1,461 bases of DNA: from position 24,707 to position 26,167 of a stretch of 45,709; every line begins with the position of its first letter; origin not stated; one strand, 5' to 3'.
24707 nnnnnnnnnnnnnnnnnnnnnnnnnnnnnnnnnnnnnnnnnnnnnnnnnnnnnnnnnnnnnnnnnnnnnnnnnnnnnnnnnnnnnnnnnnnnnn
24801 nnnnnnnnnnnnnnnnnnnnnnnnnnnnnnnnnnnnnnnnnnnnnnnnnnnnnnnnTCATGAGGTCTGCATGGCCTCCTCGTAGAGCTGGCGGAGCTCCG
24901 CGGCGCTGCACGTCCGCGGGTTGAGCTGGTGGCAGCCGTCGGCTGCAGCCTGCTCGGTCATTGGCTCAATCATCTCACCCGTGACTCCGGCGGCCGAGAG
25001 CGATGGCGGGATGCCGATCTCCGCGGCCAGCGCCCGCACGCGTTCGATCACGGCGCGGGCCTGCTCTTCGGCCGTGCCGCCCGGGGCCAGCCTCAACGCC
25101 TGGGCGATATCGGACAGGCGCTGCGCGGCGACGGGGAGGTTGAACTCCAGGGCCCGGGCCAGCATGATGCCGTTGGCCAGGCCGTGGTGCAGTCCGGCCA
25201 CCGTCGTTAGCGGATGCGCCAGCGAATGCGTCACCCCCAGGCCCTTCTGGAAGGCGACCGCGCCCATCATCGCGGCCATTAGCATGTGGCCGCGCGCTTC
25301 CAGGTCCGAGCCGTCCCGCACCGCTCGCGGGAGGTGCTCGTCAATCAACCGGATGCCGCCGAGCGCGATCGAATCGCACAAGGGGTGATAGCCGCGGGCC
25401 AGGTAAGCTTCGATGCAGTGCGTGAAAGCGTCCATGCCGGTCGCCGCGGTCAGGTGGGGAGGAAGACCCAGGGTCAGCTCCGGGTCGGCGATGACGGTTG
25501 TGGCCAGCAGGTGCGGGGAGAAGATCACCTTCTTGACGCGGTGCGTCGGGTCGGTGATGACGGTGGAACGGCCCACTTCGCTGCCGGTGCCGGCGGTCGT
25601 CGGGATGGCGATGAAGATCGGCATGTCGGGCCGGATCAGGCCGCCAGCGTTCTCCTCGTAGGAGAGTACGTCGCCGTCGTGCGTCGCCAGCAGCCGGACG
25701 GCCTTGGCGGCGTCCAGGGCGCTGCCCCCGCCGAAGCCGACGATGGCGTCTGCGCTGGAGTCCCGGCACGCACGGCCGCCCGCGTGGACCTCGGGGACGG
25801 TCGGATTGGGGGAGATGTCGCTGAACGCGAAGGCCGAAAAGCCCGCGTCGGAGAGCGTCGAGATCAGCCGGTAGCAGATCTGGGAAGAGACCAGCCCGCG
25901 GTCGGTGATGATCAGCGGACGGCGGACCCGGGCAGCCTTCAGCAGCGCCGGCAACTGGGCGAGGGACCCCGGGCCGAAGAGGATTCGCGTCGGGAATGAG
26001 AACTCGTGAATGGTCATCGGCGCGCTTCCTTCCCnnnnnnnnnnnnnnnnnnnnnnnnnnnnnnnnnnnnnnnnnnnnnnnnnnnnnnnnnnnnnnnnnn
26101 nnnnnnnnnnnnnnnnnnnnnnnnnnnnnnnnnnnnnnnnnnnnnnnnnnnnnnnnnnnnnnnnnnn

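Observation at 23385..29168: A GS-like ligase / Fe-ADH / ALDH operon plus a divergent APC permease: a candidate gamma-glutamylation pathway for amino-alcohol or polyamine catabolism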

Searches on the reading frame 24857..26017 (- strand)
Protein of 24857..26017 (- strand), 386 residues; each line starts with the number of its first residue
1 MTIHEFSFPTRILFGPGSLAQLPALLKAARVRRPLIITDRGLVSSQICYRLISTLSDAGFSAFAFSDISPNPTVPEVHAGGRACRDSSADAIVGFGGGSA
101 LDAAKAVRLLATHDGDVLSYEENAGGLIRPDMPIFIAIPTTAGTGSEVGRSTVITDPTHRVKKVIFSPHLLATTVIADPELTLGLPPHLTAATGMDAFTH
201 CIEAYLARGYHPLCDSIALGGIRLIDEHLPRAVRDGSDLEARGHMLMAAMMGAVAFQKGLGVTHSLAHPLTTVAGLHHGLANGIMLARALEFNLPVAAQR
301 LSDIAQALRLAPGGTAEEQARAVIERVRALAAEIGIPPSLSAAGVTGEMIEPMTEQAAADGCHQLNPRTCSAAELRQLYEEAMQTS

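Call 7: search_protein_families(library=pfam, proteins=[window:24857-26017:-])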
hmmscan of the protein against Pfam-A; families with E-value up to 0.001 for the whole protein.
window:24857-26017:- (386 aa): 3 families
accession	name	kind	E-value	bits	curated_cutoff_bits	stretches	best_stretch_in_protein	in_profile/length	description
PF25137.1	ADH_Fe_C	-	2.8e-49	167.9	27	1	190-383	1-194/194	Fe-containing alcohol dehydrogenase family, C-terminal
PF00465.25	Fe-ADH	-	7.5e-49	166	31.3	1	9-179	1-168/168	Iron-containing alcohol dehydrogenase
PF13685.12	Fe-ADH_2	-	7e-09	36.3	28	1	14-107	2-93/149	Iron-containing alcohol dehydrogenase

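Call 8: search_protein_families(library=ncbifam, proteins=[window:24857-26017:-])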
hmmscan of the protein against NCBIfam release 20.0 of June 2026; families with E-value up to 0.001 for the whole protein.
window:24857-26017:- (386 aa): 17 families
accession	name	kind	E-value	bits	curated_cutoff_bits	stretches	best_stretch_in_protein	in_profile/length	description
NF058672.1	4HyButDHCUPNE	equivalog_domain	5.9e-104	348.2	500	1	8-383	6-378/378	4-hydroxybutyrate dehydrogenase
TIGR02638.1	lactal_redase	equivalog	8.6e-90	301.3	523.15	1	9-379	7-379/379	lactaldehyde reductase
NF041833.1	Fe_ADH_ErcA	equivalog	6.6e-86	288.8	550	1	11-383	10-382/382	alcohol dehydrogenase-like regulatory protein ErcA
NF053866.1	CholDhdGbsBBac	equivalog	2.6e-83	279.8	550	1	2-383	8-391/392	choline dehydrogenase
NF007911.0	PRK10624.1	equivalog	7.7e-82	275.2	537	1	13-383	12-382/382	lactaldehyde reductase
NF011998.0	PRK15454.1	equivalog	1.7e-69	234.4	556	1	3-382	21-394/395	ethanolamine utilization ethanol dehydrogenase EutG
NF007363.0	PRK09860.1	equivalog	1.8e-68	231.4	581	1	4-383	4-383/383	L-threonine dehydrogenase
NF010378.0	PRK13805.1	equivalog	2.2e-67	227.6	951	1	6-384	459-865/872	bifunctional acetaldehyde-CoA/alcohol dehydrogenase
NF050025.1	SulfAcetaldRedSarD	equivalog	5.8e-63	213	700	1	4-381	3-383/385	sulfoacetaldehyde reductase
TIGR03405.1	Phn_Fe-ADH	equivalog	6.6e-49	166.6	423.7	1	8-357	3-343/355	iron-containing alcohol dehydrogenase PsrA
TIGR04266.1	NDMA_methanol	equivalog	3.2e-45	154.7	625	1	3-342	10-353/420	NDMA-dependent methanol dehydrogenase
NF011717.0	PRK15138.1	equivalog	4.4e-33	114.9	645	1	5-382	5-386/387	alcohol dehydrogenase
NF041822.1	daptide_DH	equivalog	2.8e-18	66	300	1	35-205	4-175/363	daptide-type RiPP biosynthesis dehydogenase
NF006941.0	PRK09423.1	subfamily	2.5e-13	49.6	336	1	6-109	5-105/367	glycerol dehydrogenase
NF053832.1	GlycoaldRedHalo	equivalog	4.6e-06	26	550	1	32-108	30-104/363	glycolaldehyde reductase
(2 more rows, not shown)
